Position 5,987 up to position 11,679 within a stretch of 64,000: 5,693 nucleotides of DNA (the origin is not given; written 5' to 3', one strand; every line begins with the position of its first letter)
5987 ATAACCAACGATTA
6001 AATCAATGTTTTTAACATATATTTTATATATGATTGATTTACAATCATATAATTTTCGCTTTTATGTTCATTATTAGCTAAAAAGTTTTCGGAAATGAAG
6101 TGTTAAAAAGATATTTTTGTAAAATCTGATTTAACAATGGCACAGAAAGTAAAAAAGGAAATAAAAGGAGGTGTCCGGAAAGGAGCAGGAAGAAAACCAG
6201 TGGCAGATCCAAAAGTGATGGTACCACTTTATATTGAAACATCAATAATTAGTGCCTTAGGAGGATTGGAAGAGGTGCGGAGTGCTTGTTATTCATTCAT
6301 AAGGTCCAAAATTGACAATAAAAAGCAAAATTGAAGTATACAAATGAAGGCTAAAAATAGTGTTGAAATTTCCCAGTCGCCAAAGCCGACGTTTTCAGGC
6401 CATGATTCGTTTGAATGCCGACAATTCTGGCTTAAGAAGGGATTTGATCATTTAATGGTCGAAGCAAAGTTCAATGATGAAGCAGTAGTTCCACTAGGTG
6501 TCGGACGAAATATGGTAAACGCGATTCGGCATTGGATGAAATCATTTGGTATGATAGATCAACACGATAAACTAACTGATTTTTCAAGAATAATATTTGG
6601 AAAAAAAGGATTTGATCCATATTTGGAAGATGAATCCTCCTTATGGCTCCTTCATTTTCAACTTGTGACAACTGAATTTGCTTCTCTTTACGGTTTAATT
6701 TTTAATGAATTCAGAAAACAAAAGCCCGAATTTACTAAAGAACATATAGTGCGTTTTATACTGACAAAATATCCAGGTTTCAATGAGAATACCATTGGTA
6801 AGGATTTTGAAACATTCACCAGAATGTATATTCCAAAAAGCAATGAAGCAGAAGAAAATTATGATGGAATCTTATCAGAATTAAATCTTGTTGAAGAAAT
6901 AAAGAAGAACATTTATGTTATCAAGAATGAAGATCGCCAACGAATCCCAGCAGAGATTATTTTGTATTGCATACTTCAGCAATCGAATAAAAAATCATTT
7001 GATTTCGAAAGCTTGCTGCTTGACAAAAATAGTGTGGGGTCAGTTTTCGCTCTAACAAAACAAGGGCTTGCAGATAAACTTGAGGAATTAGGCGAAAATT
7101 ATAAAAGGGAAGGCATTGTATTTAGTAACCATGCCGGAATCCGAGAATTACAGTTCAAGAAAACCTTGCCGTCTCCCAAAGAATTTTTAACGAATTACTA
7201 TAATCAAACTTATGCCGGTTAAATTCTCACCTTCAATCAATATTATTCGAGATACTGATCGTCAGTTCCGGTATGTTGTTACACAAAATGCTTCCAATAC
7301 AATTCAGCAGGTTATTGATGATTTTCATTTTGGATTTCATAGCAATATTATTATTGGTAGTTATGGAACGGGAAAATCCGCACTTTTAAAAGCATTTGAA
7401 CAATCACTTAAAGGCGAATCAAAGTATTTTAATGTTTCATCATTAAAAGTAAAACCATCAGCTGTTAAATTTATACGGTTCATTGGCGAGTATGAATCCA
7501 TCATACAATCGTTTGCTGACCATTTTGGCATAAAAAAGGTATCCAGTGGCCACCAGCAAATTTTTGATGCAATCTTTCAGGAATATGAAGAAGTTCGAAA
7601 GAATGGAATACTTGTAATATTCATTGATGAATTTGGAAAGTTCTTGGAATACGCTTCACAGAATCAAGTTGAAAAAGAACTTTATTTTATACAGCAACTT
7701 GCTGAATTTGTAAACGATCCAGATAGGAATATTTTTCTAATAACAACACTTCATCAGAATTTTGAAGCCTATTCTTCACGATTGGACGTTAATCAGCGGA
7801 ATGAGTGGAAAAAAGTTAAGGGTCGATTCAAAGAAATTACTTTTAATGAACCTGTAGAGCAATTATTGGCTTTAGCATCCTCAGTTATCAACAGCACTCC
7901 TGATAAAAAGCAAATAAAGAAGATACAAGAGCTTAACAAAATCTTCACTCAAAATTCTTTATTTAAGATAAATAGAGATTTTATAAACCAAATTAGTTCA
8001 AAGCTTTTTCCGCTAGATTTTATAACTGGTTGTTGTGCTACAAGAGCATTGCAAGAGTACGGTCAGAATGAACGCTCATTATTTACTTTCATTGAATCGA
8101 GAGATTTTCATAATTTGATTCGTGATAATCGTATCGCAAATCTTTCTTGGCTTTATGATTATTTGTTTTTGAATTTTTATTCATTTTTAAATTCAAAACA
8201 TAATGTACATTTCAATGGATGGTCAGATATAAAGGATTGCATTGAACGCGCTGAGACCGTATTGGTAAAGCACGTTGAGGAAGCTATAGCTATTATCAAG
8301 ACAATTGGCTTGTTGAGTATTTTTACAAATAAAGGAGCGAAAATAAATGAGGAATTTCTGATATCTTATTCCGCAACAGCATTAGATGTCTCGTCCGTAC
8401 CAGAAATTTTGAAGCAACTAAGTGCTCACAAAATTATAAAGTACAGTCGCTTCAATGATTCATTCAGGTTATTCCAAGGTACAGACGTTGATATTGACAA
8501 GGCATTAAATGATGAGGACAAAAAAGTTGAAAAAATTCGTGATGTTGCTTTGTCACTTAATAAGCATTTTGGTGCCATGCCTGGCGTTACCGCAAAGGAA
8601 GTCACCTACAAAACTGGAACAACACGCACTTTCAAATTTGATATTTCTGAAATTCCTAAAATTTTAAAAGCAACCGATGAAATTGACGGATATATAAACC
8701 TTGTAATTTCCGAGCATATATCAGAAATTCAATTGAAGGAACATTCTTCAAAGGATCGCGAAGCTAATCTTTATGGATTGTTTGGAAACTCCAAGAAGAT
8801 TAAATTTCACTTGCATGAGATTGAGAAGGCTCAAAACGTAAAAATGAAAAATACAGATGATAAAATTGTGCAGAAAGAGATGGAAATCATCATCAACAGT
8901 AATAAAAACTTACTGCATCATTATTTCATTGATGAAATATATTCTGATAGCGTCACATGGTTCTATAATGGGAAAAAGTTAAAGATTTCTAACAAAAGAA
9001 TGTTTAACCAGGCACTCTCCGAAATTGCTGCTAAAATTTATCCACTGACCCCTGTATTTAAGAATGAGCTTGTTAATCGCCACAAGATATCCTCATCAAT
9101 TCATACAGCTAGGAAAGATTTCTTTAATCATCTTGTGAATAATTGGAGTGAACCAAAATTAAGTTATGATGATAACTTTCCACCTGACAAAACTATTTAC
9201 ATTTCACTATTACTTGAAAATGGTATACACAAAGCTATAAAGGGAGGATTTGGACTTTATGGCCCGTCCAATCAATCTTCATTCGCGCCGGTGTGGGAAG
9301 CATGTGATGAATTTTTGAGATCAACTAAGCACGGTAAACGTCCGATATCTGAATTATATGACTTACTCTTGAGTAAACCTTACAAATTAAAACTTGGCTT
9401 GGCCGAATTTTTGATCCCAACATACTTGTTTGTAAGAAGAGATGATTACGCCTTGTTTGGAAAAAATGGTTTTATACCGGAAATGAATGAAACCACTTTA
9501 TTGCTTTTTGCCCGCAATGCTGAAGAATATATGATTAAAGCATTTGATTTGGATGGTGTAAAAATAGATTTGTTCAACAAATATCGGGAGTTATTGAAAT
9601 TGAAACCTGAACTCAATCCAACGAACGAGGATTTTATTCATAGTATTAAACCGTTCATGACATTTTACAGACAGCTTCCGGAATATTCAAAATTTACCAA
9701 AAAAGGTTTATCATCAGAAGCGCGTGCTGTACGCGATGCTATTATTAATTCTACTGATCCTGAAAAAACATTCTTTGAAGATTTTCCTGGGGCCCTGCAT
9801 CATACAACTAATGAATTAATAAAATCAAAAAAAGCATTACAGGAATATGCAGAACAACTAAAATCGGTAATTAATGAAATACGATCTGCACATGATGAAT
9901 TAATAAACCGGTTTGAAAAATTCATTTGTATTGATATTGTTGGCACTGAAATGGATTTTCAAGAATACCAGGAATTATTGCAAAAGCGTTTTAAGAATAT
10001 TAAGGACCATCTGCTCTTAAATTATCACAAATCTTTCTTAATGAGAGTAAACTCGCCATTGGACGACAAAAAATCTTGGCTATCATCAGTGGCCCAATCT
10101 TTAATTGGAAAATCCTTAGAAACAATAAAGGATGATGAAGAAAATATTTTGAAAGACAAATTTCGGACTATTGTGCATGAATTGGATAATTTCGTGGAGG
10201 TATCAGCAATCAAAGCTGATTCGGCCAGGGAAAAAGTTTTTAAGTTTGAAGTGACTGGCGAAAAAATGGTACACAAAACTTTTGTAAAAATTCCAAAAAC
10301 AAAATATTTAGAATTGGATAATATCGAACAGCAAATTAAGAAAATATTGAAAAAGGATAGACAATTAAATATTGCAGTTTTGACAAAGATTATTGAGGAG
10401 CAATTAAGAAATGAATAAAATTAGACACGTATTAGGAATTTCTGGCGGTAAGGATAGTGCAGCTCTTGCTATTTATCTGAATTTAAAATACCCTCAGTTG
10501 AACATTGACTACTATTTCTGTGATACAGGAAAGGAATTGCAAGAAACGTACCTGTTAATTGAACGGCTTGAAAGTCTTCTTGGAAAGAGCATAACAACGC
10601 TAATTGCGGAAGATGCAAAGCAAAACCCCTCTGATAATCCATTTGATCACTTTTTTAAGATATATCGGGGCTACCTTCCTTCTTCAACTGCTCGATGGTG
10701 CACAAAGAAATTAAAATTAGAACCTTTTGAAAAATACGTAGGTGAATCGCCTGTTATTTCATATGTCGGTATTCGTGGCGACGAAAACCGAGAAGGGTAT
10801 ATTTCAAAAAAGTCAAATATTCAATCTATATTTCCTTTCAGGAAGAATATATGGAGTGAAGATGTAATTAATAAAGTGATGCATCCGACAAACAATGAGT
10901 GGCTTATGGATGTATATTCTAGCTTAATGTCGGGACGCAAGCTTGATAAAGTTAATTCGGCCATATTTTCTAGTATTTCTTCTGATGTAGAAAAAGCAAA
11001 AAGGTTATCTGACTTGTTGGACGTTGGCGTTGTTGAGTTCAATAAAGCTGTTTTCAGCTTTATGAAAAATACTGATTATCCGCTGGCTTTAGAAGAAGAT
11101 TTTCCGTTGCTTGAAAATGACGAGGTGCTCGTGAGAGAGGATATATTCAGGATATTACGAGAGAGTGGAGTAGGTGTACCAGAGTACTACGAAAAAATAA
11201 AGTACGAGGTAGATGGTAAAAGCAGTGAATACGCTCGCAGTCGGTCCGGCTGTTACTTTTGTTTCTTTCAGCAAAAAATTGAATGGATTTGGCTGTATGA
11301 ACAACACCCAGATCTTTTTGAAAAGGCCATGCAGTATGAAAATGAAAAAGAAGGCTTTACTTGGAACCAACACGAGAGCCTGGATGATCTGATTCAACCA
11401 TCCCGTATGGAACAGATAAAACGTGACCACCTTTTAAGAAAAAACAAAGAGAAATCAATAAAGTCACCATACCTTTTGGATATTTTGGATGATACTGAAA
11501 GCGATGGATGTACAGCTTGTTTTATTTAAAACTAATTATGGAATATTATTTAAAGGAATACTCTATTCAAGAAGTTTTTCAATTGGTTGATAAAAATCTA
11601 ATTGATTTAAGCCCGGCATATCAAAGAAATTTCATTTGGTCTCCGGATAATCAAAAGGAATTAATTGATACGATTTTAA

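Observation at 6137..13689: Ssp-like phosphorothioation module (DUF4007-like / large ATPase / PAPS-reductase-like) joined to a DUF262-only protein and a eukaryotic-type Ser/Thr kinase instead of a canonical SspE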

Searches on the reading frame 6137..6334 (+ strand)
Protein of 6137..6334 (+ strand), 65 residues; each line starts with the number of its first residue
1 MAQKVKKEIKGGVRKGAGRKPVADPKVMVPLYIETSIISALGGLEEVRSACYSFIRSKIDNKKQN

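Call 4: search_protein_families(library=pfam, proteins=[window:6137-6334:+], max_evalue=0.01)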
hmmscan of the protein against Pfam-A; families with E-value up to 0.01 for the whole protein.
window:6137-6334:+ (65 aa): 0 families

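Call 5: search_protein_families(library=padloc, proteins=[window:6137-6334:+], max_evalue=0.01)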
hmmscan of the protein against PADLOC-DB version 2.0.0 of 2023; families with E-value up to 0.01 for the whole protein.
window:6137-6334:+ (65 aa): 0 families

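Call 6: search_protein_families(library=ncbifam, proteins=[window:6137-6334:+], max_evalue=0.01)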
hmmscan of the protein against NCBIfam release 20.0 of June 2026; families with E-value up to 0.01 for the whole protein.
window:6137-6334:+ (65 aa): 0 families

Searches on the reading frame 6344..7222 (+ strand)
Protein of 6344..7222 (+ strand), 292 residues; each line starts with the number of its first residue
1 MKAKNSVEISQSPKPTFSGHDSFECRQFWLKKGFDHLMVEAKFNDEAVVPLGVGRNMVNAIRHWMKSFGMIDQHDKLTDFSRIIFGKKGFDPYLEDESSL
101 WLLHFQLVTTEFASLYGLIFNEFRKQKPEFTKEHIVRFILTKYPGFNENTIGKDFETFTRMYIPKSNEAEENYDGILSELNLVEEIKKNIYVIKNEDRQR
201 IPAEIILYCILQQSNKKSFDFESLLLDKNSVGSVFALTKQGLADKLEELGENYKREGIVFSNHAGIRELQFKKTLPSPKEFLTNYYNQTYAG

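Call 4: search_protein_families(library=pfam, proteins=[window:6344-7222:+], max_evalue=0.01)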
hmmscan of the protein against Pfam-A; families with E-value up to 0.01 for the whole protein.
window:6344-7222:+ (292 aa): 2 families
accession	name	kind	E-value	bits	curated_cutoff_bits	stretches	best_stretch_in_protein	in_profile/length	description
PF13182.11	DUF4007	-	5.3e-72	242.8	27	1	17-286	1-288/288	Protein of unknown function (DUF4007)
PF24706.1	DUF7669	-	0.0088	16.7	23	0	122-154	12-44/75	Domain of unknown function (DUF7669)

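Call 5: search_protein_families(library=padloc, proteins=[window:6344-7222:+], max_evalue=0.01)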
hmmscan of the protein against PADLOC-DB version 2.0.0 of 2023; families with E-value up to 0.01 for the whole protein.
window:6344-7222:+ (292 aa): 11 families
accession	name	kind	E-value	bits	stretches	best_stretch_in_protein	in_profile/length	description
PDLC02760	SspB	-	1.6e-95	317.7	1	16-270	3-269/269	SspB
PDLC02766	SspB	-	4.5e-68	227.7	1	16-273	2-284/285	SspB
PDLC02769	SspB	-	1.3e-62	209.8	1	16-272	2-280/282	SspB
PDLC02768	SspB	-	1.8e-58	196.2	1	16-286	2-295/295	SspB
PDLC02764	SspB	-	3e-36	123.2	1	17-253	1-253/276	SspB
PDLC02765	SspB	-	7.9e-31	106.2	2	16-139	3-130/292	SspB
PDLC02763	SspB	-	4.2e-28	96.8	1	15-272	5-265/279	SspB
PDLC02762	SspB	-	3.3e-24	83.7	1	17-287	3-292/293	SspB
PDLC02767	SspB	-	1e-19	69.3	1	16-267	7-292/295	SspB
PDLC02761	SspB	-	4.1e-13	47.3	2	17-87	1-79/340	SspB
PDLC02510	BrxP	-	1.9e-06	24.4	1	7-269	512-760/779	BrxP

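Call 6: search_protein_families(library=ncbifam, proteins=[window:6344-7222:+], max_evalue=0.01)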
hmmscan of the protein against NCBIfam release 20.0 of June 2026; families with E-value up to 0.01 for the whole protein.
window:6344-7222:+ (292 aa): 0 families

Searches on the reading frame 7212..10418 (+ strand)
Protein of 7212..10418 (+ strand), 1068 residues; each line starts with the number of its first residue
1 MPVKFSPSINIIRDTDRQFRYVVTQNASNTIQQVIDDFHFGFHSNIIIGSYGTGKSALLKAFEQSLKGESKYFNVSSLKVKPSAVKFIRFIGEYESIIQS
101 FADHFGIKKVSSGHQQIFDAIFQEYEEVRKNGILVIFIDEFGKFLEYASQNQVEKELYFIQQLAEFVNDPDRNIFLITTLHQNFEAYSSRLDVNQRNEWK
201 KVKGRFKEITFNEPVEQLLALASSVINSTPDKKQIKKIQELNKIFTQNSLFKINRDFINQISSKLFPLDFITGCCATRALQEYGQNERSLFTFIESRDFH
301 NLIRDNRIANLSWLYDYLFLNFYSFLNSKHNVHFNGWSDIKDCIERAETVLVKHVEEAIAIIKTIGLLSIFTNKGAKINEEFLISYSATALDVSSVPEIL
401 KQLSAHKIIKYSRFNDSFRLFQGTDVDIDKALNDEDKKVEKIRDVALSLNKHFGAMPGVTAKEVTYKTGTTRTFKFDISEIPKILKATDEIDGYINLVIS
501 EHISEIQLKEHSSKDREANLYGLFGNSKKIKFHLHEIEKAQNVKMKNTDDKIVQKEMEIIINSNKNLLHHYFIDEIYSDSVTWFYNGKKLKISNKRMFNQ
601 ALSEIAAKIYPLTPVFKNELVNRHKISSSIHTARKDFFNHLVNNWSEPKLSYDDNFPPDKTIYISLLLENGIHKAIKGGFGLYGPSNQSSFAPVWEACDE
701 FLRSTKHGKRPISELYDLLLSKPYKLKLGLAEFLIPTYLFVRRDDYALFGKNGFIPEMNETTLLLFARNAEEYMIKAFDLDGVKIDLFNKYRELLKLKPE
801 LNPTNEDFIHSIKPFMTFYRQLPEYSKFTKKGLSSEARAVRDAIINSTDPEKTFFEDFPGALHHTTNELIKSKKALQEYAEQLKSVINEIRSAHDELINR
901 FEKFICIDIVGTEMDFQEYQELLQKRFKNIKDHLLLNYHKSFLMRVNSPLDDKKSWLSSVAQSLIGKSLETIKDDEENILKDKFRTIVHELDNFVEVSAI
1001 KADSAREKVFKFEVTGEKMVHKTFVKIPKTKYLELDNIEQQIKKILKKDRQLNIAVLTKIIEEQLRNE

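Call 4: search_protein_families(library=pfam, proteins=[window:7212-10418:+], max_evalue=0.01)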
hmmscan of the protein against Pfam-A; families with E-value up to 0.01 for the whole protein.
window:7212-10418:+ (1068 aa): 3 families
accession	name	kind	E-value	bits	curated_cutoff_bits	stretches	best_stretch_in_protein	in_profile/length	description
PF00004.35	AAA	-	2e-06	28.7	21.2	1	47-179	3-107/131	ATPase family associated with various cellular activities (AAA)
PF13401.12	AAA_22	-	7.6e-05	23.5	27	1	46-173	9-115/130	AAA domain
PF13476.12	AAA_23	-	0.0025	18.9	27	1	38-241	15-192/201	AAA domain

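Call 5: search_protein_families(library=padloc, proteins=[window:7212-10418:+], max_evalue=0.01)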
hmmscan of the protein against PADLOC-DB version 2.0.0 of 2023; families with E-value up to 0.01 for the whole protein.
window:7212-10418:+ (1068 aa): 13 families
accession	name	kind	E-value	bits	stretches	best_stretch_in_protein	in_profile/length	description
PDLC02776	SspC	-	0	1259.2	1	12-1044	1-1039/1039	SspC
PDLC02779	SspC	-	1.2e-169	564.3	2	116-993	163-1050/1054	SspC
PDLC02781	SspC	-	1e-155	518.2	2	113-1038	154-1099/1104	SspC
PDLC02775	SspC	-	1.5e-139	464.6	2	95-991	151-1056/1064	SspC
PDLC02778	SspC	-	9.3e-139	461.9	1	15-988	14-1041/1053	SspC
PDLC02780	SspC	-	2.5e-134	447.5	1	4-1003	10-1032/1045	SspC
PDLC02774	SspC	-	1.3e-95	319.2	1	115-1020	137-1052/1065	SspC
PDLC02777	SspC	-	1.2e-89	299.7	1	131-1006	169-1055/1097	SspC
PDLC02770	SspC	-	2.3e-89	298.8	1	96-992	125-1035/1047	SspC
PDLC02773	SspC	-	3.1e-61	205.5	1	104-904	120-924/1011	SspC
PDLC02478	BrxC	-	1.4e-59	199.8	1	132-865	185-934/1108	BrxC-PglY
PDLC02771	SspC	-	9.3e-40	134.6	2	311-682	448-820/828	SspC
PDLC02772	SspC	-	2.2e-35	119.9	1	116-999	159-1067/1123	SspC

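Call 6: search_protein_families(library=ncbifam, proteins=[window:7212-10418:+], max_evalue=0.01)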
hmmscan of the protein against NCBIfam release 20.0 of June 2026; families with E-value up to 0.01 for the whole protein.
window:7212-10418:+ (1068 aa): 0 families

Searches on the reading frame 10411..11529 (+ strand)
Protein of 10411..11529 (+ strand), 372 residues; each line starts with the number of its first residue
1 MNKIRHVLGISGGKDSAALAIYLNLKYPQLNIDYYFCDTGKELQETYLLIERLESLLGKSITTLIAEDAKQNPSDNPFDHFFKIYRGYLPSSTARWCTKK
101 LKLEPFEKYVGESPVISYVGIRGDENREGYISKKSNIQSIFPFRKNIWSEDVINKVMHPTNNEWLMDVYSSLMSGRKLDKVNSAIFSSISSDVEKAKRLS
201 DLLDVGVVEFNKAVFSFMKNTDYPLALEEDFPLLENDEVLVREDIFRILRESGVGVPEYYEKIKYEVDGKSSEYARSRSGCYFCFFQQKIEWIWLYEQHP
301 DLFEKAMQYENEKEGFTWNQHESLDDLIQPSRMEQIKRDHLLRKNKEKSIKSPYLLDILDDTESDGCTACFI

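Call 4: search_protein_families(library=pfam, proteins=[window:10411-11529:+], max_evalue=0.01)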
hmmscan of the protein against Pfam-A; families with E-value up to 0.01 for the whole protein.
window:10411-11529:+ (372 aa): 1 family
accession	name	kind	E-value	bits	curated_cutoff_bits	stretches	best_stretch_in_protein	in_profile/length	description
PF01507.26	PAPS_reduct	-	4.6e-08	33.7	22.5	1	6-128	2-115/175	Phosphoadenosine phosphosulfate reductase domain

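Call 5: search_protein_families(library=padloc, proteins=[window:10411-11529:+], max_evalue=0.01)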
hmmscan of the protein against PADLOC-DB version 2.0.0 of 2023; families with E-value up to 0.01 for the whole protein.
window:10411-11529:+ (372 aa): 4 families
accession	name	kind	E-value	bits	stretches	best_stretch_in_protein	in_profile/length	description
PDLC02782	SspD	-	6.4e-94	312.7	2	5-156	1-150/277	SspD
PDLC02510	BrxP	-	1.6e-05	21.3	1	8-130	137-260/779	BrxP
PDLC02661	DndC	-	1.8e-05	21.9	1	6-112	25-141/468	DndC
PDLC02662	DndC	-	3e-05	21.2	1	4-113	27-146/481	DndC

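Call 6: search_protein_families(library=ncbifam, proteins=[window:10411-11529:+], max_evalue=0.01)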
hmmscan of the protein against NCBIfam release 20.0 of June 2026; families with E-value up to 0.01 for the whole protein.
window:10411-11529:+ (372 aa): 8 families
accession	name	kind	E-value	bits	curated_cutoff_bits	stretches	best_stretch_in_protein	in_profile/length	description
NF010367.0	PRK13795.1-2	equivalog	9.8e-09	34.2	456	1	8-127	247-357/584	hypothetical protein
NF006327.0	PRK08557.1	equivalog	2.4e-07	29.9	366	1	10-128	188-294/415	hypothetical protein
NF006351.0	PRK08576.1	equivalog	2.8e-06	26.2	290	1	7-125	238-339/436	hypothetical protein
NF010368.0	PRK13795.1-3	equivalog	9.1e-06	24.2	588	1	9-128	253-363/635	hypothetical protein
NF010369.0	PRK13795.1-4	equivalog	9.4e-06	24.1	1086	1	9-122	257-365/633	hypothetical protein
NF005316.0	PRK06850.1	equivalog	0.00011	21.2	536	0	86-112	121-148/505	hypothetical protein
NF010366.0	PRK13795.1-1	equivalog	0.00014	20.2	745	0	9-130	272-385/667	hypothetical protein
TIGR03183.1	DNA_S_dndC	equivalog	0.00043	19.3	290.4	0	85-112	104-132/447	DNA phosphorothioation system sulfurtransferase DndC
